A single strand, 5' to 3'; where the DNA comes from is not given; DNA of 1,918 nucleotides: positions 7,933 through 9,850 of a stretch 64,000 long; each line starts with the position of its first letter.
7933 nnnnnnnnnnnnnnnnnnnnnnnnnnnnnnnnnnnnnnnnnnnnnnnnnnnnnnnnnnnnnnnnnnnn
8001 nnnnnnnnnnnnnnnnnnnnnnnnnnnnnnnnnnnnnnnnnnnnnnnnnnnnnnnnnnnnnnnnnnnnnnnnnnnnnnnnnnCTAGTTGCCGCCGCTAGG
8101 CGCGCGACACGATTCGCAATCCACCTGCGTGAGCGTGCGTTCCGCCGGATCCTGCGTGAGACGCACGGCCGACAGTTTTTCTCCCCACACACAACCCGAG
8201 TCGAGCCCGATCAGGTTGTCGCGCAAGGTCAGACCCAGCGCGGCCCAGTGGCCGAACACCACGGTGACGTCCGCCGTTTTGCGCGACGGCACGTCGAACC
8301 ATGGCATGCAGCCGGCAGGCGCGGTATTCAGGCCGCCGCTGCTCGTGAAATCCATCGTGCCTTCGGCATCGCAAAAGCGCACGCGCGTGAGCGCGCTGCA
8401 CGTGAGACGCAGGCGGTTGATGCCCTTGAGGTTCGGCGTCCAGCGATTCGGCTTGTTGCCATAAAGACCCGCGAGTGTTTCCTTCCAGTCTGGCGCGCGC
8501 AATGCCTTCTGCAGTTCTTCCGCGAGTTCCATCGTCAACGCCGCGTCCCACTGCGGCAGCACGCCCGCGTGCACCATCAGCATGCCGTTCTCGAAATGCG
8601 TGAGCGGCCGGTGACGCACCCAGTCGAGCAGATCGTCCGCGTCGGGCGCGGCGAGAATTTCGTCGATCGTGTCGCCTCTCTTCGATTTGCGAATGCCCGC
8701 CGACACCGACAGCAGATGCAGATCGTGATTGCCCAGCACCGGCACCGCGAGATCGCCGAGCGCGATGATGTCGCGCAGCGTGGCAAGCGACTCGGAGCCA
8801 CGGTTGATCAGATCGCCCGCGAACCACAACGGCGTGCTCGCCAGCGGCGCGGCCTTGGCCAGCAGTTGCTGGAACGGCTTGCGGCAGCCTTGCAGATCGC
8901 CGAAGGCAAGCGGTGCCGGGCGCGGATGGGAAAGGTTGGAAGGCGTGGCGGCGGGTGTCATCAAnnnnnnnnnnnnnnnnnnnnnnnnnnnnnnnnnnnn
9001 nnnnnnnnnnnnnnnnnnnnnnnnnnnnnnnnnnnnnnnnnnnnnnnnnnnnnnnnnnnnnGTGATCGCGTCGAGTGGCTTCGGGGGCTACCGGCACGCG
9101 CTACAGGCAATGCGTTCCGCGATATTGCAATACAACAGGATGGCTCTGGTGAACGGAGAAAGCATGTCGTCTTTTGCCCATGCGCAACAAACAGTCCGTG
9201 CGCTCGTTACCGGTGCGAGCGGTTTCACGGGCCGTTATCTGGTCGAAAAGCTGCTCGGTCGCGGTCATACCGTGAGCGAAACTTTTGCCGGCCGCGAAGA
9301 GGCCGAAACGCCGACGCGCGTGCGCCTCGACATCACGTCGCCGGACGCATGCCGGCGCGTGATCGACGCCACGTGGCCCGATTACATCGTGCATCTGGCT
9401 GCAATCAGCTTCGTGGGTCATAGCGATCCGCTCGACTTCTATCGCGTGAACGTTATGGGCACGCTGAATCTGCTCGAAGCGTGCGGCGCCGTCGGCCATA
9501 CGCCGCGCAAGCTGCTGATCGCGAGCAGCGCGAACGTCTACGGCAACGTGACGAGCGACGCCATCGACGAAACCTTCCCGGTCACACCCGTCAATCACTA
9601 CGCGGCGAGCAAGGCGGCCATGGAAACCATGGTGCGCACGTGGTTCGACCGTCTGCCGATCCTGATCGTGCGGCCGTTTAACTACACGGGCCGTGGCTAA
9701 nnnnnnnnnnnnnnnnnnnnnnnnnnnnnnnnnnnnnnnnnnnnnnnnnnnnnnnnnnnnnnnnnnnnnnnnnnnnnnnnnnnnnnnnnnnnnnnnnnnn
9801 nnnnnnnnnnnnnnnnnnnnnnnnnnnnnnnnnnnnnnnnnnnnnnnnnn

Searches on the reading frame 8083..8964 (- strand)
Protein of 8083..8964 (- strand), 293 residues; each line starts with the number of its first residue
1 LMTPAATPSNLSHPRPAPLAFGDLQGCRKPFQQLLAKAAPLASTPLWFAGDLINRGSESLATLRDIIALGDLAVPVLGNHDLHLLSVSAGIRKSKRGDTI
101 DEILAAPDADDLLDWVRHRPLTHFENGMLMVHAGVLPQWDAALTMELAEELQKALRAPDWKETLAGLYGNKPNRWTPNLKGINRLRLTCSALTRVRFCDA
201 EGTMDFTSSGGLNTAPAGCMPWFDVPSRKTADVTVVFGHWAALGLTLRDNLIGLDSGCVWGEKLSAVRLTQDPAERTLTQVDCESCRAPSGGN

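Call 80: search_protein_families(library=pfam, proteins=[window:8083-8964:-], max_evalue=0.0001)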
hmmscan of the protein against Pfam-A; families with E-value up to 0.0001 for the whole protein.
window:8083-8964:- (293 aa): 1 family
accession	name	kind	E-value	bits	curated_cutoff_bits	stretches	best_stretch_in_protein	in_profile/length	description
PF00149.33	Metallophos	-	9.1e-09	36.5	21.5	1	19-151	4-132/191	Calcineurin-like phosphoesterase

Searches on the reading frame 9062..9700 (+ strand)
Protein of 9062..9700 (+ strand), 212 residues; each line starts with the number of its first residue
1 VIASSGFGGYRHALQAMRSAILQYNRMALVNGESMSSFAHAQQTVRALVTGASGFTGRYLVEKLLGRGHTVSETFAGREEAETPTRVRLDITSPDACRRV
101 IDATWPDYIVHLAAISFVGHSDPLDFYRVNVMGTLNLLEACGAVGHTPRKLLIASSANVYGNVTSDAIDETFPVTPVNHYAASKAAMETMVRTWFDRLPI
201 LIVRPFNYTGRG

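Call 80: search_protein_families(library=pfam, proteins=[window:9062-9700:+], max_evalue=0.0001)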
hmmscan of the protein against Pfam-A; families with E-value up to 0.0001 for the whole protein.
window:9062-9700:+ (212 aa): 7 families
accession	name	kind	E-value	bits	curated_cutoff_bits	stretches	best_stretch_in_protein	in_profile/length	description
PF01370.27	Epimerase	-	1.3e-37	130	20.9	1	47-212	1-176/240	NAD dependent epimerase/dehydratase family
PF16363.11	GDP_Man_Dehyd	-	1.5e-35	123.7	27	1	48-209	1-184/332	GDP-mannose 4,6 dehydratase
PF04321.23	RmlD_sub_bind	-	4.8e-16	59.1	27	1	46-200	2-145/287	RmlD substrate binding domain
PF01073.25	3Beta_HSD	-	1.3e-14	54.3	22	1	48-192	1-158/280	3-beta hydroxysteroid dehydrogenase/isomerase family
PF07993.18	NAD_binding_4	-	2.9e-14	53.3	20.1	1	107-205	90-204/258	Male sterility protein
PF13460.12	NAD_binding_10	-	6.6e-09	36.3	27.2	1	51-208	1-146/184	NAD(P)H-binding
PF02719.21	Polysacc_synt_2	-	7e-06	25.9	20.2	0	87-145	59-119/293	Polysaccharide biosynthesis protein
